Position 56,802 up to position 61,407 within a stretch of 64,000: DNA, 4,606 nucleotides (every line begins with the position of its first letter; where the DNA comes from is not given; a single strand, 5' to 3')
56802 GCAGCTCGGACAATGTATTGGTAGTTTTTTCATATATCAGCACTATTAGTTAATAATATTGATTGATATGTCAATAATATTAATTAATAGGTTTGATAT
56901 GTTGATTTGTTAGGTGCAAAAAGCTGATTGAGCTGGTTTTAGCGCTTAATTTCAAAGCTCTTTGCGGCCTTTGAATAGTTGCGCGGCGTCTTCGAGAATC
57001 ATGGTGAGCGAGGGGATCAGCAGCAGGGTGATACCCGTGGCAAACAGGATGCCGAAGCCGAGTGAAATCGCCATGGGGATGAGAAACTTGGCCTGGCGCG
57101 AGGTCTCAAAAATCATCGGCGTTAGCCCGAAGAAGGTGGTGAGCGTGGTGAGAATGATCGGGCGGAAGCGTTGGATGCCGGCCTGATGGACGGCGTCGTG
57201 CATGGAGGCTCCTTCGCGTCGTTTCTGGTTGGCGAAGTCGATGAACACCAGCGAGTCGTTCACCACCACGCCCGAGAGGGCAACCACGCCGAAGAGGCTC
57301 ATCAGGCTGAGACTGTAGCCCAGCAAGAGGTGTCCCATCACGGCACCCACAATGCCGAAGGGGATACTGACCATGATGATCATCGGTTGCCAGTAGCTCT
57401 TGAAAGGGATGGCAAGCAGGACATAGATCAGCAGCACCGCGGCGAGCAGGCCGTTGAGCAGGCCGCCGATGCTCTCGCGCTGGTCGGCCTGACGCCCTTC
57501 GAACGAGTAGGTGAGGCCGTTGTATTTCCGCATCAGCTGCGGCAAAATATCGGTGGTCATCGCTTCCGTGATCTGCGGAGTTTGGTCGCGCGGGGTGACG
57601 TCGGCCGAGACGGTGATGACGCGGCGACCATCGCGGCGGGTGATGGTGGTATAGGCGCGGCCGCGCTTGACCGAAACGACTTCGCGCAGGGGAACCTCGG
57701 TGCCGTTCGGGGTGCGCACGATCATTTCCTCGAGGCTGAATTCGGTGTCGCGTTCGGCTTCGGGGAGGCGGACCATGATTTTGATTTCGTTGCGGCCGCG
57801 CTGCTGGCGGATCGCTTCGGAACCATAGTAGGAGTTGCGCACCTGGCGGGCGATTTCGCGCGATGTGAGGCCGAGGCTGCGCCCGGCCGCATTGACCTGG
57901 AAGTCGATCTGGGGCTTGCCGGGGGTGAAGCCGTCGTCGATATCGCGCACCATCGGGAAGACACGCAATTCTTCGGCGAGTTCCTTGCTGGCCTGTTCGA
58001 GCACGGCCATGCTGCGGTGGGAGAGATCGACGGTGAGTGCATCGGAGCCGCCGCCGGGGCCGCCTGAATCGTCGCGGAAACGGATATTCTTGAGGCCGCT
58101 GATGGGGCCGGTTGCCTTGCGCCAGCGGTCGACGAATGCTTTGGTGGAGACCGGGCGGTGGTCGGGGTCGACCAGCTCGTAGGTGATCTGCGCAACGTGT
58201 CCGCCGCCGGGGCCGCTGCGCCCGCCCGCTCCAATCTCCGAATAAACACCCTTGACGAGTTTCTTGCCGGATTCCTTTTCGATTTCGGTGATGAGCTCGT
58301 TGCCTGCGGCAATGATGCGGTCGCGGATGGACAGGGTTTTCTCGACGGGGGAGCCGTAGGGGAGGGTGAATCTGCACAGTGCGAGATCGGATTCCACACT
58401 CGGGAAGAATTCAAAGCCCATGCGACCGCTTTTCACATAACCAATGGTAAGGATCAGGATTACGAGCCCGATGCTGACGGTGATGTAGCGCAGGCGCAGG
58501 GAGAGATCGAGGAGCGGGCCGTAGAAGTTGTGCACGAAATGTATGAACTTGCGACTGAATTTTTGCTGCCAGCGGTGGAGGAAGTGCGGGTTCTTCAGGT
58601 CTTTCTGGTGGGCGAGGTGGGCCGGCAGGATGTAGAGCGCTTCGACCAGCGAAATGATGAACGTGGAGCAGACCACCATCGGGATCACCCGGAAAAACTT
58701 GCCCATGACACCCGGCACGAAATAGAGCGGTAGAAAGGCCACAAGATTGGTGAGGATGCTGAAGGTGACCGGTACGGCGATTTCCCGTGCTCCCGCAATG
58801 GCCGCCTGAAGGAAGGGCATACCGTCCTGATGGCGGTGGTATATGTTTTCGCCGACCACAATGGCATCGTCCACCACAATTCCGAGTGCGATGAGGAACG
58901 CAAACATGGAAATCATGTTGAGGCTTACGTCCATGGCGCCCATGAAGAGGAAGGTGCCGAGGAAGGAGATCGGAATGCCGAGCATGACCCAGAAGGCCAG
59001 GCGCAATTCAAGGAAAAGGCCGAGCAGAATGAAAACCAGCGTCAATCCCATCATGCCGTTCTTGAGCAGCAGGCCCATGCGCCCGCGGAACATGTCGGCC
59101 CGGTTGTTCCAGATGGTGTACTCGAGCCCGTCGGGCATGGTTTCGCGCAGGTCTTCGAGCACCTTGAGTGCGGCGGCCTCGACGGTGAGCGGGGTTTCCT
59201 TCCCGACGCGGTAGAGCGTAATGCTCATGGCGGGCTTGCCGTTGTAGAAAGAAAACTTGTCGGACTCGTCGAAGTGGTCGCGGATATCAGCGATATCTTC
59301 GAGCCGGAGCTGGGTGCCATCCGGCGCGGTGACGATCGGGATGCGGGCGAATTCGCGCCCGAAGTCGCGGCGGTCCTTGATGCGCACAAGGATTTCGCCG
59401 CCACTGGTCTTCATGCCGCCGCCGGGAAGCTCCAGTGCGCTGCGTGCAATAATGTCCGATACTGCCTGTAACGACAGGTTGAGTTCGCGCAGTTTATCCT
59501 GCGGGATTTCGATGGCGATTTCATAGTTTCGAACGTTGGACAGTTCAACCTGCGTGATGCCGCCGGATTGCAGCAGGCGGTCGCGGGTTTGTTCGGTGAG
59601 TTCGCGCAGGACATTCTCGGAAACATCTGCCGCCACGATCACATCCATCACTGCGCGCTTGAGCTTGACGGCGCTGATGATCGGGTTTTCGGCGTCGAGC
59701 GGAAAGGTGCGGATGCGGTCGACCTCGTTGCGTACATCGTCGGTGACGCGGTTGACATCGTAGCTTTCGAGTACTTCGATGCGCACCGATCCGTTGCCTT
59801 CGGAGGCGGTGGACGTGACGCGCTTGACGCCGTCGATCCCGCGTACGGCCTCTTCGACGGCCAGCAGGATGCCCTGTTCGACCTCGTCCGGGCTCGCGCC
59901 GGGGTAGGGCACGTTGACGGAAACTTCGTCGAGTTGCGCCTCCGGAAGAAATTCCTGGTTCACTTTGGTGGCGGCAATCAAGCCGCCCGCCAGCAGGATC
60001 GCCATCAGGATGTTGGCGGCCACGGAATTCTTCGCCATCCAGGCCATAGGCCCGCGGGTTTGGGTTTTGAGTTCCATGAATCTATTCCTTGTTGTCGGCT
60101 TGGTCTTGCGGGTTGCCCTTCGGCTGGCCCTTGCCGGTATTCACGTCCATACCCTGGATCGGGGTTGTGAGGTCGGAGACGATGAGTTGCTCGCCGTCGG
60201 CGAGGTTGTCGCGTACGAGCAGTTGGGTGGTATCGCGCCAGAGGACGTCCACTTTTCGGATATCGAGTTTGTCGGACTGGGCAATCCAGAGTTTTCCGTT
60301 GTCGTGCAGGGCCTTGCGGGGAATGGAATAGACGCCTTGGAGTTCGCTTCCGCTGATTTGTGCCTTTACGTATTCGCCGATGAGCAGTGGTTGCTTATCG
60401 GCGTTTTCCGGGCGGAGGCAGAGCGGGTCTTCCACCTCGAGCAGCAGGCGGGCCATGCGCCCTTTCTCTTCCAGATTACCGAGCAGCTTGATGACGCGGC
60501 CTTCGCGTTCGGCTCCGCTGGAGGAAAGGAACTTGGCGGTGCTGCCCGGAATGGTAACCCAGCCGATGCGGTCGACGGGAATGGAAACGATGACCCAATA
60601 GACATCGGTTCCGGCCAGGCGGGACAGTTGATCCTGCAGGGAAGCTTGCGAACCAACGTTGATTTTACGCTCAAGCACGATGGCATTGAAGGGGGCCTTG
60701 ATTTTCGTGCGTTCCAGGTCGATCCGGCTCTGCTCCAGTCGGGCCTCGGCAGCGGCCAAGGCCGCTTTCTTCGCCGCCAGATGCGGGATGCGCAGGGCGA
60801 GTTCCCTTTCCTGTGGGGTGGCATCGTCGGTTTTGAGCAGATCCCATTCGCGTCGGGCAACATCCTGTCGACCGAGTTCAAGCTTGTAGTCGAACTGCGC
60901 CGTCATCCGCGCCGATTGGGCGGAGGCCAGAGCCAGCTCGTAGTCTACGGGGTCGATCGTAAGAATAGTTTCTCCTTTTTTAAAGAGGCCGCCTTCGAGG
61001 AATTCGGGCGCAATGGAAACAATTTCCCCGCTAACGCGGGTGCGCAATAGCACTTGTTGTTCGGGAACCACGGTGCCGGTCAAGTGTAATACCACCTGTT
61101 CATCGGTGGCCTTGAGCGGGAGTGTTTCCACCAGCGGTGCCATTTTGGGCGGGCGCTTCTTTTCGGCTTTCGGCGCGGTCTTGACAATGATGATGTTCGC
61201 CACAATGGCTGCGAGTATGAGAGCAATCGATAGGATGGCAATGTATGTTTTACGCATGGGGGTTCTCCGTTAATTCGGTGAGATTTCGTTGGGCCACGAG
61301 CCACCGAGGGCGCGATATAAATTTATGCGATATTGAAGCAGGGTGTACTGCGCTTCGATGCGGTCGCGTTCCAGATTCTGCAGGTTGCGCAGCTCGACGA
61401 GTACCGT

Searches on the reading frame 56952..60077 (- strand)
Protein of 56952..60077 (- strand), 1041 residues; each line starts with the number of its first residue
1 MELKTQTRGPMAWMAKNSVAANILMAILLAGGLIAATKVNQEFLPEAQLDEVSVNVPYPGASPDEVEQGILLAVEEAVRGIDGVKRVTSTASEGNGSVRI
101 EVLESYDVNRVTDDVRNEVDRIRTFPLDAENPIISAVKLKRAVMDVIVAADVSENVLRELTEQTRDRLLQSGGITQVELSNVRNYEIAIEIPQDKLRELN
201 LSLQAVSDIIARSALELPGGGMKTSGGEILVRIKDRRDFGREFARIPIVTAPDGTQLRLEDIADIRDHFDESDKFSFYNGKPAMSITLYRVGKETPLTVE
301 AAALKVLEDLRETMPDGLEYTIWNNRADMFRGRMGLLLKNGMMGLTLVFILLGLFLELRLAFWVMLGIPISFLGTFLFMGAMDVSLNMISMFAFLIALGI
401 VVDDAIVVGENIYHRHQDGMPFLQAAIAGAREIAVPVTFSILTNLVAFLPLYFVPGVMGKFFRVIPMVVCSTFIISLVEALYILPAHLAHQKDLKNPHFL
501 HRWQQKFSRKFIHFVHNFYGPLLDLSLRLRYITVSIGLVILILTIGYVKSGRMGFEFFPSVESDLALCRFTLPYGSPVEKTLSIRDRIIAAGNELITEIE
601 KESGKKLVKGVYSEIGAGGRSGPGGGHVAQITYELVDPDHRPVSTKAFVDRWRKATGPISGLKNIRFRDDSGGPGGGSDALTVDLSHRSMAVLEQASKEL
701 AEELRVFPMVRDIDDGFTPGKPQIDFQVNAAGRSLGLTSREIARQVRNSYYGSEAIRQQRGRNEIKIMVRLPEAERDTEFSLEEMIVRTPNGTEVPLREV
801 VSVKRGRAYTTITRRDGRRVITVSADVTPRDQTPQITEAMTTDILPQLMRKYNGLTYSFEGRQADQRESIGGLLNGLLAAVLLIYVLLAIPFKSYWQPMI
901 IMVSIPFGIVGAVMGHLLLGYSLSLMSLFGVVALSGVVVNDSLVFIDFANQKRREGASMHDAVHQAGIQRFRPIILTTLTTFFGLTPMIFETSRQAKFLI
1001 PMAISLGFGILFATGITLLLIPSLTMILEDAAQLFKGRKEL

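Call 21: search_protein_families(library=pfam, proteins=[window:56952-60077:-], max_evalue=0.01)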
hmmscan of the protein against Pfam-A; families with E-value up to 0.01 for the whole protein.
window:56952-60077:- (1041 aa): 3 families
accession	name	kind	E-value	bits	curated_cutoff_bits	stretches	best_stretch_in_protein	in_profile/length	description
PF00873.25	ACR_tran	-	1.1e-163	546.9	28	1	17-1028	8-1020/1021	AcrB/AcrD/AcrF family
PF02355.23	SecD_SecF_C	-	8.7e-05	22.4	20.5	1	876-1011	36-173/189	Protein export membrane protein SecD/SecF, C-terminal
PF03176.21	MMPL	-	0.0019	17.6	20.5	1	877-1039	149-312/333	MMPL family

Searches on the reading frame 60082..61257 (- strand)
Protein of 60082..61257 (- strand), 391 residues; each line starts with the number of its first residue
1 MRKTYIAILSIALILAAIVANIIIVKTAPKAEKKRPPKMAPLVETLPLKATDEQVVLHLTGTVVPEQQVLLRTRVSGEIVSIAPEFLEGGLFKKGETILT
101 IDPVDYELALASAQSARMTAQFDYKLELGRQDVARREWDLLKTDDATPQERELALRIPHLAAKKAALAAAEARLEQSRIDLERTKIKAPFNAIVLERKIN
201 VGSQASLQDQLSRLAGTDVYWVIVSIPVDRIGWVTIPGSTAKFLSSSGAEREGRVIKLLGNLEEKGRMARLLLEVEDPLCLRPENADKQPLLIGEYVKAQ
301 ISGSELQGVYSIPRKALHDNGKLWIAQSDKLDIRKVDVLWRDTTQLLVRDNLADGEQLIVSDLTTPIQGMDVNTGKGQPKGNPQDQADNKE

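Call 21: search_protein_families(library=pfam, proteins=[window:60082-61257:-], max_evalue=0.01)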
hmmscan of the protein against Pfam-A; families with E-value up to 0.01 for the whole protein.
window:60082-61257:- (391 aa): 2 families
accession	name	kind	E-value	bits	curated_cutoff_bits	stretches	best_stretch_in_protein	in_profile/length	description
PF13437.12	HlyD_3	-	6.4e-13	49.8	22.2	1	185-286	1-98/106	HlyD family secretion protein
PF16576.10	HlyD_D23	-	1.4e-09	38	30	1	91-278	41-204/214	Barrel-sandwich domain of CusB or HlyD membrane-fusion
